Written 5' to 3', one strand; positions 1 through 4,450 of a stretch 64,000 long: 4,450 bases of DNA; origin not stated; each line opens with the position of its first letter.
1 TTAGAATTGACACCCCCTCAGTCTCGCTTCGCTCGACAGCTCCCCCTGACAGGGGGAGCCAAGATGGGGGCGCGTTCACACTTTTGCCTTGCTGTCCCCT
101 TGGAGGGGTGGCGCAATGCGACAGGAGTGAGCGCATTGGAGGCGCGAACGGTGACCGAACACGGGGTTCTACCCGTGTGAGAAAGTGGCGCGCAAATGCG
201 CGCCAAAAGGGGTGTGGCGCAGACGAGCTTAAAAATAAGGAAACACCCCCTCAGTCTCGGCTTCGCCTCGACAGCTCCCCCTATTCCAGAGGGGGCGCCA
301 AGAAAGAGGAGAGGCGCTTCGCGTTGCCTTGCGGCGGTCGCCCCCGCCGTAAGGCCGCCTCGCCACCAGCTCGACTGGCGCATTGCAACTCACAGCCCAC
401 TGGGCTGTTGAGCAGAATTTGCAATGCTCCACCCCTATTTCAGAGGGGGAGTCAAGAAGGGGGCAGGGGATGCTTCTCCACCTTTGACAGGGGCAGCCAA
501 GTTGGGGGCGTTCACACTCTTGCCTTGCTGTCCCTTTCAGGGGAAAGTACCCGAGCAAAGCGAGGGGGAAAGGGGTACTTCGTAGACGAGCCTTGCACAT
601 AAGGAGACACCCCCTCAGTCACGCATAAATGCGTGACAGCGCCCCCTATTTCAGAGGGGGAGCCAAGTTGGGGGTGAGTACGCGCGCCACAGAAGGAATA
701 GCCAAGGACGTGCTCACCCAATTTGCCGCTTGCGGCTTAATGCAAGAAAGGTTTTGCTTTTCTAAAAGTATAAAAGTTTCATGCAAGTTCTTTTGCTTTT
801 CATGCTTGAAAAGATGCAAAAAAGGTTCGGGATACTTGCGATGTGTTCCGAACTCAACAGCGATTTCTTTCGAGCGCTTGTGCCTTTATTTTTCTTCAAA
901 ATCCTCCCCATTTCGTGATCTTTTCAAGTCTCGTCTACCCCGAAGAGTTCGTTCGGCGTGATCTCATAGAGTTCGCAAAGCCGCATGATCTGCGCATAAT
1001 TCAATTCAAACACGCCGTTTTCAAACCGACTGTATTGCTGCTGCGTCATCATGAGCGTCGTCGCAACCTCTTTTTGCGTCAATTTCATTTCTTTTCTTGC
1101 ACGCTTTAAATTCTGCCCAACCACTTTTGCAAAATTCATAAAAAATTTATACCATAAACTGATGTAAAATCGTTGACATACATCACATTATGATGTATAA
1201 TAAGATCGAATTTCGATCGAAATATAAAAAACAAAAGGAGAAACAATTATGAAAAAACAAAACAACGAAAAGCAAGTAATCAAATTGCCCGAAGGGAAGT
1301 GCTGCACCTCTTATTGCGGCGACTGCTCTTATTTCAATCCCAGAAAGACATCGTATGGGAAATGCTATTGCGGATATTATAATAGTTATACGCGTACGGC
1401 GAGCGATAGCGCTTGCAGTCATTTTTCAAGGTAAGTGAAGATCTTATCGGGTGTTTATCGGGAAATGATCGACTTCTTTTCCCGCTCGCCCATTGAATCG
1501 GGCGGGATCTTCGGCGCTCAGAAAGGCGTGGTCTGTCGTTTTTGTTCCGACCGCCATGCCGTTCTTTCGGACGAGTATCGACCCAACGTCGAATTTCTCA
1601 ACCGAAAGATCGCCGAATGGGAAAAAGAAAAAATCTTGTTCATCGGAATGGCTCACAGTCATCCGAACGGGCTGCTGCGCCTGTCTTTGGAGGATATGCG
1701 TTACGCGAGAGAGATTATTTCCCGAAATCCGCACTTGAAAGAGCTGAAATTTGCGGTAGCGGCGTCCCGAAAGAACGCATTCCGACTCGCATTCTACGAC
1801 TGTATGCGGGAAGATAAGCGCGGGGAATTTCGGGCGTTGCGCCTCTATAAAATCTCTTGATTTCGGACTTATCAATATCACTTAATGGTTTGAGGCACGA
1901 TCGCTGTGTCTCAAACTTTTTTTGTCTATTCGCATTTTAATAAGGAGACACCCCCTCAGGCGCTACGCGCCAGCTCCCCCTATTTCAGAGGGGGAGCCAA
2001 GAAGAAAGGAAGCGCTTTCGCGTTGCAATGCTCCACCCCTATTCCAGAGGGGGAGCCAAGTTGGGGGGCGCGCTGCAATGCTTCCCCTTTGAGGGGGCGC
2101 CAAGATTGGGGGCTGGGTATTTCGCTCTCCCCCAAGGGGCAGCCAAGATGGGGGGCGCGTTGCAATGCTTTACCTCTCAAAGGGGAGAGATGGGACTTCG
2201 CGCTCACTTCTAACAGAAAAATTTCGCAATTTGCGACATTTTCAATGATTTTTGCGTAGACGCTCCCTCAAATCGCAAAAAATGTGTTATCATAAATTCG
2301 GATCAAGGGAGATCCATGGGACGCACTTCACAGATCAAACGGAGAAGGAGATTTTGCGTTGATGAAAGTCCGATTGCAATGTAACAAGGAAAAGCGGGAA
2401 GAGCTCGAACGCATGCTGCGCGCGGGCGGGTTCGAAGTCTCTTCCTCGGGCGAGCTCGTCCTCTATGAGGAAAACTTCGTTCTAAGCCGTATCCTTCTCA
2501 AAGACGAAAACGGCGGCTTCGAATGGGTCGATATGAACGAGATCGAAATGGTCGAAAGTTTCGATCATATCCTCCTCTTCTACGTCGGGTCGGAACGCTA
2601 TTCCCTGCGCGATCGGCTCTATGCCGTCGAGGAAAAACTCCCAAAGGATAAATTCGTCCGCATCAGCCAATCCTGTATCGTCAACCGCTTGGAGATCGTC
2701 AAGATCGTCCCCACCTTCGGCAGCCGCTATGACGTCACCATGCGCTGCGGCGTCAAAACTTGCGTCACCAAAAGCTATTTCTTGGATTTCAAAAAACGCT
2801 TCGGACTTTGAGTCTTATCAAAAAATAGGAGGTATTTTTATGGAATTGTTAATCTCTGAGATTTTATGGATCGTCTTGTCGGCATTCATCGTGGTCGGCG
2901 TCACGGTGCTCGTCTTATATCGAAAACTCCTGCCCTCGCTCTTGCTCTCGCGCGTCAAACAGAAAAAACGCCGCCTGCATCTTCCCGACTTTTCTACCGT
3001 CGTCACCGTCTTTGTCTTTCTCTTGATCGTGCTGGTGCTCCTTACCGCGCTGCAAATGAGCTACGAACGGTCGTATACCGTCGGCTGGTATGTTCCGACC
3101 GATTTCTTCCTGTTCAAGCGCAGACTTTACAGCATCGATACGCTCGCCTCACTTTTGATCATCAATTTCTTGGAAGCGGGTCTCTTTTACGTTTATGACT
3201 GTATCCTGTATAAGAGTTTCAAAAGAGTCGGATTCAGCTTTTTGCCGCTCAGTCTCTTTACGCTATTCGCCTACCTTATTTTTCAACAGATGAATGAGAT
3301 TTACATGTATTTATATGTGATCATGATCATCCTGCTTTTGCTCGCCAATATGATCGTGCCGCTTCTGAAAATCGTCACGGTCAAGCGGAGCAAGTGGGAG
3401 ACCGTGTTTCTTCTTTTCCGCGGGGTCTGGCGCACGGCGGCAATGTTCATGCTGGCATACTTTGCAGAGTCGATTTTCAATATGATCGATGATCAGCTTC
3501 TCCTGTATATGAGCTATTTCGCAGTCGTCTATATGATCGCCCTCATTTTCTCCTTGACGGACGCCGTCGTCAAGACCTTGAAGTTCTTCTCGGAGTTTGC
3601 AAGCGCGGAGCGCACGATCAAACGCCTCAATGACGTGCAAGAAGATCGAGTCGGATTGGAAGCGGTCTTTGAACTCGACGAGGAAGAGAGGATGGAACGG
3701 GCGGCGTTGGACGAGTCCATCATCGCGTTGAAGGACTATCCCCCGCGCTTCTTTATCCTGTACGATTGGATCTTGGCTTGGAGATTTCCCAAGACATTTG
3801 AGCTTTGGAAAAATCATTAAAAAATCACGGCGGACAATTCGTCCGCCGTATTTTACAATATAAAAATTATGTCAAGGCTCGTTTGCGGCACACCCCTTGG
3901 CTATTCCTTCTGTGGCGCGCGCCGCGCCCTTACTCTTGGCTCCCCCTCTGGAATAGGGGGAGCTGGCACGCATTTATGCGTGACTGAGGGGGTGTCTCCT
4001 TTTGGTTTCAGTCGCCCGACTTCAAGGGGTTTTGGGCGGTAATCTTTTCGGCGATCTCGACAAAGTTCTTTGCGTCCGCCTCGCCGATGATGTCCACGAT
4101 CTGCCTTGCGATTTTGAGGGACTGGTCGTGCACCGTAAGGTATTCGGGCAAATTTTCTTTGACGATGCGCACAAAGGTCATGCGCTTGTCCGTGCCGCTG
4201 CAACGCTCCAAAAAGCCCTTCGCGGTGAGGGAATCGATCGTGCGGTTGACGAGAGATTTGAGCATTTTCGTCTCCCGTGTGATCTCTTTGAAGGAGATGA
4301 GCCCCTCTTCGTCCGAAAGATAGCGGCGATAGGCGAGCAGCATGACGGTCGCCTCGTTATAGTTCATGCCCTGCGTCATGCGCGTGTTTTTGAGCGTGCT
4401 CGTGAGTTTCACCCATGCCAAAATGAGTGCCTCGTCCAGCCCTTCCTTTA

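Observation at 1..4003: Unclassified nested-hairpin repeat family forms arrays that separate self-contained gene cassettes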

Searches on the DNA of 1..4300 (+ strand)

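Call 10: search_rna_families(source=window, start=1, end=4300, threshold=evalue, max_evalue=10)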
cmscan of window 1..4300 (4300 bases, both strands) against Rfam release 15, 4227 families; matches with E-value up to 10: 6.
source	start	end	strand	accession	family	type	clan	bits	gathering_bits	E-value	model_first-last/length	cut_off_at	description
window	738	786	-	RF03456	mir-724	Gene; miRNA;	-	22.2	83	0.48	1-60/60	no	mir-724 microRNA precursor family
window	261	433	-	RF02141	HOXA11-AS1_5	Gene; lncRNA;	-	21.9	50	0.86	1-203/203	no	HOXA11 antisense RNA 1 conserved region 5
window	3781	3880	-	RF02956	DUF2693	Gene; sRNA;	-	20.6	81.3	0.74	1-165/165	no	DUF2693 RNA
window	3787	3855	+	RF02901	AaHKsRNA41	Gene; sRNA;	-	19.5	97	0.26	1-187/187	no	Aggregatibacter sRNA 41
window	176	251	-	RF02538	TarB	Gene; sRNA;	-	17.1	80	10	1-79/79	no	Vibrio ToxT activated RNA TarB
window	855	909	-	RF01306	sR52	Gene; snRNA; snoRNA; CD-box;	-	16.8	50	3.7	1-60/60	no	Small nucleolar RNA sR52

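Call 18: search_dna_similar(query=window:596-710:+, collection=plasmids, mode=distant, max_evalue=0.01, max_rows=30)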
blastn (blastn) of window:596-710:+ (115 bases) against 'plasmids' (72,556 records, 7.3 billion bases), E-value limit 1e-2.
No match.
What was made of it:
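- Tried and rejected: blastn of the 115-nt element against 72,556 plasmids: no match (call 18).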

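Call 72: search_rna_families(sources=[L103, L099], threshold=gathering)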
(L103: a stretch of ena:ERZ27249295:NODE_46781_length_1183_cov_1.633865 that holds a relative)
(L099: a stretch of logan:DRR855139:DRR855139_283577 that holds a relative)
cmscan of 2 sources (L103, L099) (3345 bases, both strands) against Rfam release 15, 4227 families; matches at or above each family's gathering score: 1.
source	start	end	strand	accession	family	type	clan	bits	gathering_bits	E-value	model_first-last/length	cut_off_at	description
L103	1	101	+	RF00001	5S_rRNA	Gene; rRNA;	CL00113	62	38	6.9e-12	15-120/120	5'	5S ribosomal RNA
